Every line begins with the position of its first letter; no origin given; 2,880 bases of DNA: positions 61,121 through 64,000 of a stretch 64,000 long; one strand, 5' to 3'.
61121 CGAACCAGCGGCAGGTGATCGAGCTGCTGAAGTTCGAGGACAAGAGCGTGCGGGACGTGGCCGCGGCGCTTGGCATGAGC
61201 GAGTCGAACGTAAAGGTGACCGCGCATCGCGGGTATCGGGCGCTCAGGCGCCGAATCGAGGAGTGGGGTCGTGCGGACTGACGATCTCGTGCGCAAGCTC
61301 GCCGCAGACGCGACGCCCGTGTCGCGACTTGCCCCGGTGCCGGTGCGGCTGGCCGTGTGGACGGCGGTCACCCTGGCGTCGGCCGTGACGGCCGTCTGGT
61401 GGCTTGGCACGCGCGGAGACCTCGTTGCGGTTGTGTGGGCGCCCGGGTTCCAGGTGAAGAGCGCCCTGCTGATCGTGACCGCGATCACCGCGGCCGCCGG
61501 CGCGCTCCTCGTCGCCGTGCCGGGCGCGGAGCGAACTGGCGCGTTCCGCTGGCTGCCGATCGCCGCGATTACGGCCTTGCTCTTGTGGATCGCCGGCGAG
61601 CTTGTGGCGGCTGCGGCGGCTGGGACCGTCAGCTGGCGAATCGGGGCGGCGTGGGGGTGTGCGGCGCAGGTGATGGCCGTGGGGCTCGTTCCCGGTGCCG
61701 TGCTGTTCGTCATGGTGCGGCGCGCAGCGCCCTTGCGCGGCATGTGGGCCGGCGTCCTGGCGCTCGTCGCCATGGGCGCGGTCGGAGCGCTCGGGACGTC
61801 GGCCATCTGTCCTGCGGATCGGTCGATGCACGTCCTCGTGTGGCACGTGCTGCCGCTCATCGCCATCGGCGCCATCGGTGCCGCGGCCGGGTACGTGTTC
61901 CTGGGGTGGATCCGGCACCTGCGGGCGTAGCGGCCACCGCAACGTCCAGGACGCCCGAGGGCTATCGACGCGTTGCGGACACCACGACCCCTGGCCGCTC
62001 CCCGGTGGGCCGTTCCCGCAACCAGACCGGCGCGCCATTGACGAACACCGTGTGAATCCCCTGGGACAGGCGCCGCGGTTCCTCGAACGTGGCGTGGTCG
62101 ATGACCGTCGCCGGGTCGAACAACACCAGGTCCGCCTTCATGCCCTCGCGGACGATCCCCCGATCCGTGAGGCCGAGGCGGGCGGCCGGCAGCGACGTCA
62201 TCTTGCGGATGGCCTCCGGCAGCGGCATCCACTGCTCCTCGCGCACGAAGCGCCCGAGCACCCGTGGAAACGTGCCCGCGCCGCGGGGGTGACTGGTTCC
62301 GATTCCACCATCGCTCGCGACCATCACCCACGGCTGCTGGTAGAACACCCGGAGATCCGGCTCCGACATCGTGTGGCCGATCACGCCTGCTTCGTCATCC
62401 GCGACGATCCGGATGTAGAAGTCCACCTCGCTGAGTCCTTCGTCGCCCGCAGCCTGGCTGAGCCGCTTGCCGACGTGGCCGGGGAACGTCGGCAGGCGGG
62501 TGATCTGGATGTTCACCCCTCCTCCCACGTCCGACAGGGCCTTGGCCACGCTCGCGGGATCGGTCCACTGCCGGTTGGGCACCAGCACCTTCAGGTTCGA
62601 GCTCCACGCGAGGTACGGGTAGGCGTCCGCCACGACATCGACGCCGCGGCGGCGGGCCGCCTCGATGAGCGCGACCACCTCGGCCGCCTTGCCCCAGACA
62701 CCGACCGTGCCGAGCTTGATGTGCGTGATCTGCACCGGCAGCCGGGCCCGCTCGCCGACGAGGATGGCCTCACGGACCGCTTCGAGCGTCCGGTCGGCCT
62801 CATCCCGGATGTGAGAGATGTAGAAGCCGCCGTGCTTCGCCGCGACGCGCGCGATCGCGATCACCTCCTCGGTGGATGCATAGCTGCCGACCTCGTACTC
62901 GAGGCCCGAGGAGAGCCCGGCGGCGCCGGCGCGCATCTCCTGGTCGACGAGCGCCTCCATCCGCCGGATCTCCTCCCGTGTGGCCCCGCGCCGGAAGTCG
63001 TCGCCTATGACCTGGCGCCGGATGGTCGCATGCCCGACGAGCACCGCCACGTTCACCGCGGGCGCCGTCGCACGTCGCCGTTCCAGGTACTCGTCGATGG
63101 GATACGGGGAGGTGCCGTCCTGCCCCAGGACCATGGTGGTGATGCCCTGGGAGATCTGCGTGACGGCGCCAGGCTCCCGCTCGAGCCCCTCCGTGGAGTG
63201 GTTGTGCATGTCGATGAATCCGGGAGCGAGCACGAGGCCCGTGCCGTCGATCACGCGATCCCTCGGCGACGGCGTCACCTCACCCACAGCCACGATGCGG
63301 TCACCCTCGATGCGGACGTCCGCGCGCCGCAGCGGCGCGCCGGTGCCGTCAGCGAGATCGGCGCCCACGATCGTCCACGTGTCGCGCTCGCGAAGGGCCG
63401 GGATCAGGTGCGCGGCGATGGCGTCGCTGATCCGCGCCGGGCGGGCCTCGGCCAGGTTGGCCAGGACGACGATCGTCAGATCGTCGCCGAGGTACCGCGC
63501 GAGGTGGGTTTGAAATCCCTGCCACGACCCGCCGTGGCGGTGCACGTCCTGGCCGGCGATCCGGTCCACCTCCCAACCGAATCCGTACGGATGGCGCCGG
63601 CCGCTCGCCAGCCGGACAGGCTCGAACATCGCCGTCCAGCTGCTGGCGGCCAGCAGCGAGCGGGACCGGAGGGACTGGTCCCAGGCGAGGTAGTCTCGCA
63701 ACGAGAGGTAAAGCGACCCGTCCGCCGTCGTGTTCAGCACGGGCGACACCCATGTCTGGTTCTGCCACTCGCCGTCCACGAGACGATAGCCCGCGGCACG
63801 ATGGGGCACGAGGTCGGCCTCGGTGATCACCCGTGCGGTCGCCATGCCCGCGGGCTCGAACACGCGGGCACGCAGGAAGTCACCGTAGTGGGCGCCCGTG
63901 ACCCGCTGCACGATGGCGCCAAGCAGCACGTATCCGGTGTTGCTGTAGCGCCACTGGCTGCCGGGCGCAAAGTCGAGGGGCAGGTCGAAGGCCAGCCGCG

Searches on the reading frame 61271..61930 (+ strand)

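Call 57: search_protein_families(library=pfam, proteins=[window:61271-61930:+], max_evalue=0.0001)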
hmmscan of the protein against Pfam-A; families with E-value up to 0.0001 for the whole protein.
window:61271-61930:+ (219 aa): 1 family
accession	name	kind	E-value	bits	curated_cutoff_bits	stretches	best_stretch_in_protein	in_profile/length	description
PF06532.16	NrsF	-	6.6e-30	104.9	26.8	1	10-213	1-204/204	Negative regulator of sigma F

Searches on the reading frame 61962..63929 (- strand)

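Call 57: search_protein_families(library=pfam, proteins=[window:61962-63929:-], max_evalue=0.0001)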
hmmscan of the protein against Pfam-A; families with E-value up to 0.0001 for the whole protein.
window:61962-63929:- (655 aa): 3 families
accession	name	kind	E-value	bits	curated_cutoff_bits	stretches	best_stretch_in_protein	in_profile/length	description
PF07969.17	Amidohydro_3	-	2.7e-27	96.8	29.7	1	225-635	1-471/472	Amidohydrolase family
PF00144.29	Beta-lactamase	-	1.7e-17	64.1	27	1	2-174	151-325/329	Beta-lactamase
PF01979.26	Amidohydro_1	-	3.4e-11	43.4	25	1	536-632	246-342/345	Amidohydrolase family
